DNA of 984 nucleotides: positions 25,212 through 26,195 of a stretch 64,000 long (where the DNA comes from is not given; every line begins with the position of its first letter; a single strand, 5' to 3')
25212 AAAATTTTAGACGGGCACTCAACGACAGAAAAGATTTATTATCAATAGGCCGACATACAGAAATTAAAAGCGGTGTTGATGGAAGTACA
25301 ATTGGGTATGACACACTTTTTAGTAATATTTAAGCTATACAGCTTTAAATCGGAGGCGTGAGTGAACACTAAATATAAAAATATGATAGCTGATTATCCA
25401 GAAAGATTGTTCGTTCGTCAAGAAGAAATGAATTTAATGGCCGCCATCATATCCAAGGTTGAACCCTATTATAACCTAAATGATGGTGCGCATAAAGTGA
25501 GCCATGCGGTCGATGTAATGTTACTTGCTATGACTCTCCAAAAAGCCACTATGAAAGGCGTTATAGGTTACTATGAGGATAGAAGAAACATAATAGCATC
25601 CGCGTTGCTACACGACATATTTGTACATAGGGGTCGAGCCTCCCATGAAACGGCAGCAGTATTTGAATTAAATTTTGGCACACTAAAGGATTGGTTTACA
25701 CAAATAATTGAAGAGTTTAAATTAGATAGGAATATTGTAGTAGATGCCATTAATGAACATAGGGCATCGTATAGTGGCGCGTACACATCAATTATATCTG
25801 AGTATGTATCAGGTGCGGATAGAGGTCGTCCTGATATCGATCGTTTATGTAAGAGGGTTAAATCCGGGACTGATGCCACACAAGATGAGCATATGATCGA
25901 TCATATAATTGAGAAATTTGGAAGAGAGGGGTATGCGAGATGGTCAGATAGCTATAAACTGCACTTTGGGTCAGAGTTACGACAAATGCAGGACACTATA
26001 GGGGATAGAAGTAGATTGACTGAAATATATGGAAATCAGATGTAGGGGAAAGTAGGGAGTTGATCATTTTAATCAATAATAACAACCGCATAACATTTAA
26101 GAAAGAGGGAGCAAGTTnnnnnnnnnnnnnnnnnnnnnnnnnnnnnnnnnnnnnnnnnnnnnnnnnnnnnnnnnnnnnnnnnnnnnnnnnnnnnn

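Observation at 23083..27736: Operon combining a macro domain, two HD-domain proteins, a DHH/DHHA1-like protein and small paralogs: candidate counter-defence island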

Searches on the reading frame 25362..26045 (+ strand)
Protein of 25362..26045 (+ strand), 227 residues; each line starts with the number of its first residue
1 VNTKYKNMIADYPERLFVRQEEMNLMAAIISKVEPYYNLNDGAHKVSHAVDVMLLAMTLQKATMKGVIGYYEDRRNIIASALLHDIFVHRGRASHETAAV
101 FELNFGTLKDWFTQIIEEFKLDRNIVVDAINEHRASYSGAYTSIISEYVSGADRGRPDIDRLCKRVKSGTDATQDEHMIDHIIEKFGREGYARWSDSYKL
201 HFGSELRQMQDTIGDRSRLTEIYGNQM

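Call 6: search_protein_families(library=pfam, proteins=[window:25362-26045:+], max_evalue=1)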
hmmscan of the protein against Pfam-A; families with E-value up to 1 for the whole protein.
window:25362-26045:+ (227 aa): 2 families
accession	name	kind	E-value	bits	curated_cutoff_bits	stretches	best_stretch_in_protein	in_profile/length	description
PF01966.28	HD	-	6.2e-05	23.7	22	1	47-153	3-111/116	HD domain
PF24876.1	PA4575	-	0.058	13.9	27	1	172-213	57-100/113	PA4575-like protein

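Call 7: search_protein_families(library=phrogs, proteins=[window:25362-26045:+], max_evalue=0.1)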
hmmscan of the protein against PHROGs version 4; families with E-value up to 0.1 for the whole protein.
window:25362-26045:+ (227 aa): 1 family
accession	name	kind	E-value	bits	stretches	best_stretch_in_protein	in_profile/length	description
phrog_3921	-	unknown function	7.6e-30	105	1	25-216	10-207/227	-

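Call 12: search_protein_families(library=padloc, proteins=[window:25362-26045:+], max_evalue=0.1)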
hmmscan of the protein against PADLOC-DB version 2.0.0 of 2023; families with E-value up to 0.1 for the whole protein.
window:25362-26045:+ (227 aa): 1 family
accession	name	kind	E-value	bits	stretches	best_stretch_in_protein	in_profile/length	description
PDLC02779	SspC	-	0.031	10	1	108-215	954-1050/1054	SspC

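Call 13: search_protein_families(library=ncbifam, proteins=[window:25362-26045:+], max_evalue=0.1)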
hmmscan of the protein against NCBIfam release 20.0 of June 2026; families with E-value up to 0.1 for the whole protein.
window:25362-26045:+ (227 aa): 1 family
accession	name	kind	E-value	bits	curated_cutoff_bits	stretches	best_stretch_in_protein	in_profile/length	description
NF045665.1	NTPtran_DVU1551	equivalog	0.0051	15.9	315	1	42-99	215-268/359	DVU_1551 family NTP transferase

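Call 15: search_solved_structures(query=window:25362-26045:+, max_evalue=10, show_alignments=2)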
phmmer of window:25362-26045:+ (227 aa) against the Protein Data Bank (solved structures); distinct sequences matched with E-value up to 10: 0.

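Call 28: search_dna_similar(query=window:25362-26045:+, collection=phages, mode=protein, max_rows=30, max_evalue=0.001)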
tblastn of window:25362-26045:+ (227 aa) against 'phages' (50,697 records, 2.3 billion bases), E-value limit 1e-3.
Records with a match: 156; places in all: 156; records where one place covers at least 80% of the query: 91.
Best place of each record, by identity: <60% 156.
By first word of the organism name: Erwinia 59; Salmonella 23; Aeromonas 19; Vibrio 17; Klebsiella 7; Pseudomonas 5; Escherichia 4; Serratia 4; Cronobacter 2; Photobacterium 2; and 11 more.
By host as written in the record: Erwinia amylovora 34; Erwinia amylovora ATCC 29780 19; - 17; Aeromonas hydrophila 9; Salmonella enterica 5; Escherichia coli 4; Vibrio alginolyticus 3; Klebsiella pneumoniae 3; and 40 more.
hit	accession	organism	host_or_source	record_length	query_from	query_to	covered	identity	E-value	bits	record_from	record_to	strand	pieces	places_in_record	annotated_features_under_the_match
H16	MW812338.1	Erwinia phage pEa_SNUABM_4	Erwinia amylovora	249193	5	213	92%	29.3%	6e-11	67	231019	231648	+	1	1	hypothetical protein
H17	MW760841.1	Erwinia phage pEa_SNUABM_8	Erwinia amylovora TS3128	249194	5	213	92%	29.3%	6e-11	67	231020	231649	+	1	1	hypothetical protein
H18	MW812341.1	Erwinia phage pEa_SNUABM_9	Erwinia amylovora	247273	5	213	92%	29.1%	7e-11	67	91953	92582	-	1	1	hypothetical protein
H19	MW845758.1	Erwinia phage pEa_SNUABM_11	Erwinia amylovora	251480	13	213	89%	30.3%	5e-10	64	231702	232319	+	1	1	hypothetical protein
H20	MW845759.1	Erwinia phage pEa_SNUABM_38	Erwinia amylovora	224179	24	215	85%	31.3%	2e-10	66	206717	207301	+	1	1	hypothetical protein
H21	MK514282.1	Erwinia phage Derbicus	Erwinia amylovora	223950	24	215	85%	31.3%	4e-10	65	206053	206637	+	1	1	putative HD domain protein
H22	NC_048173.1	Erwinia phage Derbicus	Erwinia amylovora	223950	24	215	85%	31.3%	4e-10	65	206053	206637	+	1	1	putative HD domain protein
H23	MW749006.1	Bacillus phage vB_BspM_AgentSmith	Bacillus sp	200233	16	214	88%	30.0%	1e-10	67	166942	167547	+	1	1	putative HD domain-containing protein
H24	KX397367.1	Erwinia phage vB_EamM_EarlPhillipIV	Erwinia amylovora ATCC 29780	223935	24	215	85%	30.8%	2e-9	62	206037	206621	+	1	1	putative HD domain protein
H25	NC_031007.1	Erwinia phage vB_EamM_EarlPhillipIV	Erwinia amylovora ATCC 29780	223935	24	215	85%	30.8%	2e-9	62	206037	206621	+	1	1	putative HD domain protein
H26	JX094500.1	Cronobacter phage CR5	Cronobacter sakazakii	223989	24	217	85%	30.5%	7e-10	64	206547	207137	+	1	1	putative HD domain protein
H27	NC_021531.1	Cronobacter phage CR5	Cronobacter sakazakii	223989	24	217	85%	30.5%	7e-10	64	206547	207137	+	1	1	putative HD domain protein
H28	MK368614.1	Vibrio phage 2 TSL-2019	Vibrio alginolyticus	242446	6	198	85%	30.6%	2e-9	63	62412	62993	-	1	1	hypothetical protein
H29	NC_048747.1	Vibrio phage 2 TSL-2019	Vibrio alginolyticus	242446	6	198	85%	30.6%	2e-9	63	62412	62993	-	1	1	hypothetical protein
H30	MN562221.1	Photobacterium phage PDCC-1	Photobacterium damselae subsp. damselae ...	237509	6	198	85%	30.6%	3e-9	62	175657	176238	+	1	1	hypothetical protein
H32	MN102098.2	Aeromonas phage D3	Aeromonas hydrophila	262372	16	210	86%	30.1%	1e-9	63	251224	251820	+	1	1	putative metal-dependent phosphohydrolase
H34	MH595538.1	Vibrio phage BONAISHI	Vibrio coralliilyticus LMG20984 (YB1)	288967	22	213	85%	30.1%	2e-16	83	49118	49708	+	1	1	HD domain protein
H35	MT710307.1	Salmonella phage pSal-SNUABM-04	Salmonella enterica Sal-SNUABM-svn1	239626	13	213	89%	28.5%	4e-13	74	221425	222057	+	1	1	hypothetical protein (x2)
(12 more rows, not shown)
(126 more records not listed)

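Call 30: get_annotated_region(hit=H34, flank=5000)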
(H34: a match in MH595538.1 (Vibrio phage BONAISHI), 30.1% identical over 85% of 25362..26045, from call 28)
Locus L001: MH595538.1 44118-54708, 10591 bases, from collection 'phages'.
description: Vibrio phage BONAISHI, complete genome.
organism: Vibrio phage BONAISHI (NCBI taxid 2283011)
taxonomy: Viruses; Duplodnaviria; Heunggongvirae; Uroviricota; Caudoviricetes
host: Vibrio coralliilyticus LMG20984 (YB1); source: -; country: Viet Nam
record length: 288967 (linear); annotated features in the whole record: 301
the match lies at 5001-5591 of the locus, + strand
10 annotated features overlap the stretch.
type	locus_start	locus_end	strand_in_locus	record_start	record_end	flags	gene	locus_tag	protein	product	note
CDS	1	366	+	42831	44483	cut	-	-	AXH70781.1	hypothetical protein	ORF40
CDS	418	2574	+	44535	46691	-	-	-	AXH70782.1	terminase large subunit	ORF41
CDS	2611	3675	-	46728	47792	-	-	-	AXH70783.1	hypothetical protein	ORF42c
CDS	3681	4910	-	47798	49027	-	-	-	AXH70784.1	hypothetical protein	ORF43c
CDS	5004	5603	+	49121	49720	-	-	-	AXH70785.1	HD domain protein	ORF44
CDS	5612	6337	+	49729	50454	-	-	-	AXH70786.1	hypothetical protein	ORF45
CDS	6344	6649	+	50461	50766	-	-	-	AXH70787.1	hypothetical protein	ORF46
CDS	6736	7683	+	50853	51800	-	-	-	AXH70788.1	hypothetical protein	ORF47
CDS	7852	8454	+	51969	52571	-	-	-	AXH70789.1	hypothetical protein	ORF48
CDS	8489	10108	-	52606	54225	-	-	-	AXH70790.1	RNA binding protein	ORF49c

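Call 31: get_annotated_region(hit=H21, flank=5000)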
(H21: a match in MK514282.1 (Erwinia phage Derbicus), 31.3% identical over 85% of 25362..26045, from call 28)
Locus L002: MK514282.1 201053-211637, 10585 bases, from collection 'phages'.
description: Erwinia phage Derbicus, complete genome.
organism: Erwinia phage Derbicus (NCBI taxid 2530027)
taxonomy: Viruses; Duplodnaviria; Heunggongvirae; Uroviricota; Caudoviricetes; Derbicusvirus; Derbicusvirus derbicus
host: Erwinia amylovora; source: pear tree; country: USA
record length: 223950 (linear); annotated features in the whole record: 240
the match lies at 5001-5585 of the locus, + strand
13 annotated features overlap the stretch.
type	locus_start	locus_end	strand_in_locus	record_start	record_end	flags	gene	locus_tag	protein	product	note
CDS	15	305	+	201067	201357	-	-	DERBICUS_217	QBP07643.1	hypothetical protein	gp217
CDS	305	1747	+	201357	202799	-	-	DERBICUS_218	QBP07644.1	hypothetical protein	gp218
CDS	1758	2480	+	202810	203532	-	-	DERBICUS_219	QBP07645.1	hypothetical protein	gp219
CDS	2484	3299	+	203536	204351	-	-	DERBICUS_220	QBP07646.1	putative virion structural protein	gp220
CDS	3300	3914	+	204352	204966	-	-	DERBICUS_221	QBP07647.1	hypothetical protein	gp221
CDS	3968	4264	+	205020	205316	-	-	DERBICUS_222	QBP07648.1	hypothetical protein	gp222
CDS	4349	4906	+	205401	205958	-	-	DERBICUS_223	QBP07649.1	hypothetical protein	gp223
CDS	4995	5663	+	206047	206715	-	-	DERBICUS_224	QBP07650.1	putative HD domain protein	gp224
CDS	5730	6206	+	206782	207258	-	-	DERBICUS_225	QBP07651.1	hypothetical protein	gp225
CDS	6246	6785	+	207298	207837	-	-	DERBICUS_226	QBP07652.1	hypothetical protein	gp226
CDS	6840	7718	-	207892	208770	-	-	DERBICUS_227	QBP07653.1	putative virion structural protein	gp227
CDS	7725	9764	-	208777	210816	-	-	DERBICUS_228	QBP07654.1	putative tail sheath protein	gp228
CDS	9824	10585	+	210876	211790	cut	-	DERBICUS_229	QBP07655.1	hypothetical protein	gp229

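Call 57: get_annotated_region(hit=H23, flank=4000)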
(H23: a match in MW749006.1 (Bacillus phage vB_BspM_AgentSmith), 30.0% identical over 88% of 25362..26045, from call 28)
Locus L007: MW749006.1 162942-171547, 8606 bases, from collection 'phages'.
description: Bacillus phage vB_BspM_AgentSmith, complete genome.
organism: Bacillus phage vB_BspM_AgentSmith (NCBI taxid 2836110)
taxonomy: Viruses; Duplodnaviria; Heunggongvirae; Uroviricota; Caudoviricetes
host: Bacillus sp; source: North Davis; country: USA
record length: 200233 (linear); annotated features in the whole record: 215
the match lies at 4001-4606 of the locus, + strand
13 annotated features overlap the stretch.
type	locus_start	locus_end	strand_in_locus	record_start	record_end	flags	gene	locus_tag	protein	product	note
CDS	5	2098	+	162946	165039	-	-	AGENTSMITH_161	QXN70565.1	putative tail sheath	-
CDS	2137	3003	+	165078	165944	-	-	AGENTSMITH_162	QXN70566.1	putative major virion structural protein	-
CDS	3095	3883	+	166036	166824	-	-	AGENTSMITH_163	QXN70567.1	putative virion structural protein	-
CDS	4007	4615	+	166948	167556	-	-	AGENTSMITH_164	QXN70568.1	putative HD domain-containing protein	-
CDS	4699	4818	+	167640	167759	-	-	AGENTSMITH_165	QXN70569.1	hypothetical protein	-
CDS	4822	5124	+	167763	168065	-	-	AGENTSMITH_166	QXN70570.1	hypothetical protein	-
CDS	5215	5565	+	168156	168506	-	-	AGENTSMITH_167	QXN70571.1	hypothetical protein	-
CDS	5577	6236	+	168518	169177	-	-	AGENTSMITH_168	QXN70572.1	hypothetical protein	-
CDS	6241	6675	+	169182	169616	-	-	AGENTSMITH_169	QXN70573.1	hypothetical protein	-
CDS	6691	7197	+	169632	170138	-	-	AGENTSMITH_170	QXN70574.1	hypothetical protein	-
CDS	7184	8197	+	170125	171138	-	-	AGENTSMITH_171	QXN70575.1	putative phosphoesterase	-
CDS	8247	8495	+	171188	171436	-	-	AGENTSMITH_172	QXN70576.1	hypothetical protein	-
CDS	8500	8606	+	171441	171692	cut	-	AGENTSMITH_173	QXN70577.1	hypothetical protein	-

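Call 58: get_annotated_region(hit=H32, flank=4000)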
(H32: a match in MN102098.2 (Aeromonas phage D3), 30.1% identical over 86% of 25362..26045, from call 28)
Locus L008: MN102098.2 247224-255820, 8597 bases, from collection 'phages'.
description: Aeromonas phage D3, complete genome.
organism: Aeromonas phage D3 (NCBI taxid 2593327)
taxonomy: Viruses; Duplodnaviria; Heunggongvirae; Uroviricota; Caudoviricetes; Ludhianavirus; Ludhianavirus D3
host: Aeromonas hydrophila; source: sewage water; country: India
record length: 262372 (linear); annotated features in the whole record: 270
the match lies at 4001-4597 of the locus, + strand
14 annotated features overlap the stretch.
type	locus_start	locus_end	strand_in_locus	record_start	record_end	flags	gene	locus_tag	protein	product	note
CDS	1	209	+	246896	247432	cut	-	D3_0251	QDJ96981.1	hypothetical protein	-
CDS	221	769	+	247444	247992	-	-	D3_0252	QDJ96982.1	hypothetical protein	-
CDS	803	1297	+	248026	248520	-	-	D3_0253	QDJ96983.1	hypothetical protein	-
CDS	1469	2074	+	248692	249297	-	-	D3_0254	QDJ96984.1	hypothetical protein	-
CDS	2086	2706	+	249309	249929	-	-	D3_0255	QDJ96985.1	hypothetical protein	-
CDS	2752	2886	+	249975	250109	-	-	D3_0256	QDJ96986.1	hypothetical protein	-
CDS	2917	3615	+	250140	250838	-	-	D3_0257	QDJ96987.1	hypothetical protein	-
CDS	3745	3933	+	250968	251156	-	-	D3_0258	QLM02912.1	hypothetical protein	-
CDS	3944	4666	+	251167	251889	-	-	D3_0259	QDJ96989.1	putative metal-dependent phosphohydrolase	-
CDS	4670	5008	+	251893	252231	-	-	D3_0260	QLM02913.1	hypothetical protein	-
CDS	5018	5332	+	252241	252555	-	-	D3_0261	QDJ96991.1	hypothetical protein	-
CDS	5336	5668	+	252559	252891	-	-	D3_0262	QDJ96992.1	hypothetical protein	-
CDS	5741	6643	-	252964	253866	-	-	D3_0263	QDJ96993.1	hypothetical protein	-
CDS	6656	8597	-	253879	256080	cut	-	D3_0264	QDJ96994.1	hypothetical protein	BLASTp similarity to putative tail sheath protein of Aeromonas phage LAh10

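Call 59: get_annotated_region(hit=H35, flank=4000)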
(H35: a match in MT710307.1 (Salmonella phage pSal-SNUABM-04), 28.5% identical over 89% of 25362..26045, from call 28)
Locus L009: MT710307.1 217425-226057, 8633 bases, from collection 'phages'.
description: Salmonella phage pSal-SNUABM-04, complete genome.
organism: Salmonella phage pSal-SNUABM-04 (NCBI taxid 2759192)
taxonomy: Viruses; Duplodnaviria; Heunggongvirae; Uroviricota; Caudoviricetes; Machinavirus
host: Salmonella enterica Sal-SNUABM-svn1; source: -; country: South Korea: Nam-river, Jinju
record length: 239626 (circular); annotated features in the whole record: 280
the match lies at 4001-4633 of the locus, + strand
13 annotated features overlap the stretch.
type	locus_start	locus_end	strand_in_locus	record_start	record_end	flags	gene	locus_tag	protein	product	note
CDS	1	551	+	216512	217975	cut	-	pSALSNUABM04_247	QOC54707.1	hypothetical protein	-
CDS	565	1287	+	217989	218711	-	-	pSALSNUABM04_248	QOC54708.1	hypothetical protein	-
CDS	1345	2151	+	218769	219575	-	-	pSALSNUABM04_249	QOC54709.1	putative virion structural protein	Prohead core protein serine protease domain (PF03420.14) containing protein; Pfam-A_v33.1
CDS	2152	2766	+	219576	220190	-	-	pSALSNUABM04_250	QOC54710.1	hypothetical protein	-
CDS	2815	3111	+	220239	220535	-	-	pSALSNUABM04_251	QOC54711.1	hypothetical protein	-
CDS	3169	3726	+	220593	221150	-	-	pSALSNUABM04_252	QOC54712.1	hypothetical protein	NT5C domain (PF069441.13) containing protein; Pfam-A_v33.1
CDS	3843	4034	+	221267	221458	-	-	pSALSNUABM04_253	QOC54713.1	hypothetical protein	-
CDS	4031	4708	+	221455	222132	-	-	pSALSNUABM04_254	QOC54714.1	hypothetical protein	DUF4202 domain (PF13875.7) contanining protein; Pfam-A_v33.1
CDS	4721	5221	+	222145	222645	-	-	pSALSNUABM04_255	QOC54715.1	hypothetical protein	-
CDS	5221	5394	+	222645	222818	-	-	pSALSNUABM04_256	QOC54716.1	hypothetical protein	-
CDS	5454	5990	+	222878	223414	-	-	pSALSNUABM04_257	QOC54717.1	hypothetical protein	-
CDS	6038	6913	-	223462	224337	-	-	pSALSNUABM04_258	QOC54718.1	putative virion structural protein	-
CDS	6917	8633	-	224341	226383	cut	-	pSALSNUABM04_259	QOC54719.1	putative tail sheath protein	-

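Call 60: get_annotated_region(hit=H28, flank=4000)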
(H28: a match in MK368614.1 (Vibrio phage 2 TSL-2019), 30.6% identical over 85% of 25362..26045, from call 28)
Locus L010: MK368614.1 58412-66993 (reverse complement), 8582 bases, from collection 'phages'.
description: Vibrio phage 2 TSL-2019, complete genome.
organism: Vibrio phage 2 TSL-2019 (NCBI taxid 2508172)
taxonomy: Viruses; Duplodnaviria; Heunggongvirae; Uroviricota; Caudoviricetes; Gorgonvirinae; Aphroditevirus; Aphroditevirus av2TSL2019
host: Vibrio alginolyticus; source: -; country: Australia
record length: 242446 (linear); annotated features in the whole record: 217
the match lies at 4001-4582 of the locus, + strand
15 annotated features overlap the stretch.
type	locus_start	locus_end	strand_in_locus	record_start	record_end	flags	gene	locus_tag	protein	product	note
CDS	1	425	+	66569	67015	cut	-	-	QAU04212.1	hypothetical protein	-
CDS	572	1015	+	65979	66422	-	-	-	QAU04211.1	hypothetical protein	-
CDS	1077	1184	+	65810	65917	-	-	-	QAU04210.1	hypothetical protein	-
CDS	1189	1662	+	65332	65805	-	-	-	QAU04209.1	hypothetical protein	-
CDS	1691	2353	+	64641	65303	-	-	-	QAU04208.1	hypothetical protein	-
CDS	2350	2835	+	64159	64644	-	-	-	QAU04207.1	hypothetical protein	-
CDS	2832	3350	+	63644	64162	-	-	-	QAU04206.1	hypothetical protein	-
CDS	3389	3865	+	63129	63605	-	-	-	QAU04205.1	hypothetical protein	-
CDS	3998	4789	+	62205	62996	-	-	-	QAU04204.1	hypothetical protein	-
CDS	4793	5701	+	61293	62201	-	-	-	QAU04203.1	thymidylate synthase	-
CDS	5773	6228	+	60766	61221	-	-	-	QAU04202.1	hypothetical protein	-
CDS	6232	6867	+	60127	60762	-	-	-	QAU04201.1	hypothetical protein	-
CDS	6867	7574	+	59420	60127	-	-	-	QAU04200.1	hypothetical protein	-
CDS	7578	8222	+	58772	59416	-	-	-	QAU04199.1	hypothetical protein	-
CDS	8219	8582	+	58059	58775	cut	-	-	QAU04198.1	hypothetical protein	-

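Call 62: search_solved_structures(query=A4, max_evalue=10, show_alignments=2)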
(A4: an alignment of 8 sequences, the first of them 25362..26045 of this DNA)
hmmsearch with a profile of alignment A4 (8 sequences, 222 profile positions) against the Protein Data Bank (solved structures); distinct sequences matched with E-value up to 10: 108 (the best 60 are shown).
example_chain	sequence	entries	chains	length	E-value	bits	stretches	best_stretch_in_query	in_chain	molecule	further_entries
2pq7_A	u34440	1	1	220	3.5e-10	42.9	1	29-158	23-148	Predicted HD superfamily hydrolase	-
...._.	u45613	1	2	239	4.8e-10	42.4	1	28-143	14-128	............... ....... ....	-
3djb_A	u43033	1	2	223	2.4e-05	27.1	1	21-143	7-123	Hydrolase, HD family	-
2qgs_A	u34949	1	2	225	0.00013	24.7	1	22-143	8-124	Protein SE1688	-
3b57_A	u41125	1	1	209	0.00081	22.1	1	31-120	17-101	Lin1889 protein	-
5dqv_A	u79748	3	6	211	0.0063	19.1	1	24-144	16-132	Uncharacterized protein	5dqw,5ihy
3lxg_A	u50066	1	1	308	0.059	16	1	37-78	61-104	cAMP and cAMP-inhibited cGMP 3',5'-cyclic phosphodiesterase 10A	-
6k9u_A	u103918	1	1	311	0.062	15.9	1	37-78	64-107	cAMP and cAMP-inhibited cGMP 3',5'-cyclic phosphodiesterase 10A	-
2pjq_A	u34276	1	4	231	0.071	15.7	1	31-80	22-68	Uncharacterized protein lp_2664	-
4mcw_A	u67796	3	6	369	0.16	14.6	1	12-78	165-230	Metal dependent phosphohydrolase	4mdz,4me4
2o08_A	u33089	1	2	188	0.16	14.6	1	38-94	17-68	BH1327 protein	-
7qp4_A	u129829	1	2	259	0.24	14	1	80-117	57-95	Nuclear receptor ROR-gamma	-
5ayg_A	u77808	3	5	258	0.24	14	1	80-117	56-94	Nuclear receptor ROR-gamma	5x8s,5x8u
4s14_A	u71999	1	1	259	0.24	14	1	80-117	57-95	Nuclear receptor ROR-gamma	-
5ejv_A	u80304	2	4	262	0.25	13.9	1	80-117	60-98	Nuclear receptor ROR-gamma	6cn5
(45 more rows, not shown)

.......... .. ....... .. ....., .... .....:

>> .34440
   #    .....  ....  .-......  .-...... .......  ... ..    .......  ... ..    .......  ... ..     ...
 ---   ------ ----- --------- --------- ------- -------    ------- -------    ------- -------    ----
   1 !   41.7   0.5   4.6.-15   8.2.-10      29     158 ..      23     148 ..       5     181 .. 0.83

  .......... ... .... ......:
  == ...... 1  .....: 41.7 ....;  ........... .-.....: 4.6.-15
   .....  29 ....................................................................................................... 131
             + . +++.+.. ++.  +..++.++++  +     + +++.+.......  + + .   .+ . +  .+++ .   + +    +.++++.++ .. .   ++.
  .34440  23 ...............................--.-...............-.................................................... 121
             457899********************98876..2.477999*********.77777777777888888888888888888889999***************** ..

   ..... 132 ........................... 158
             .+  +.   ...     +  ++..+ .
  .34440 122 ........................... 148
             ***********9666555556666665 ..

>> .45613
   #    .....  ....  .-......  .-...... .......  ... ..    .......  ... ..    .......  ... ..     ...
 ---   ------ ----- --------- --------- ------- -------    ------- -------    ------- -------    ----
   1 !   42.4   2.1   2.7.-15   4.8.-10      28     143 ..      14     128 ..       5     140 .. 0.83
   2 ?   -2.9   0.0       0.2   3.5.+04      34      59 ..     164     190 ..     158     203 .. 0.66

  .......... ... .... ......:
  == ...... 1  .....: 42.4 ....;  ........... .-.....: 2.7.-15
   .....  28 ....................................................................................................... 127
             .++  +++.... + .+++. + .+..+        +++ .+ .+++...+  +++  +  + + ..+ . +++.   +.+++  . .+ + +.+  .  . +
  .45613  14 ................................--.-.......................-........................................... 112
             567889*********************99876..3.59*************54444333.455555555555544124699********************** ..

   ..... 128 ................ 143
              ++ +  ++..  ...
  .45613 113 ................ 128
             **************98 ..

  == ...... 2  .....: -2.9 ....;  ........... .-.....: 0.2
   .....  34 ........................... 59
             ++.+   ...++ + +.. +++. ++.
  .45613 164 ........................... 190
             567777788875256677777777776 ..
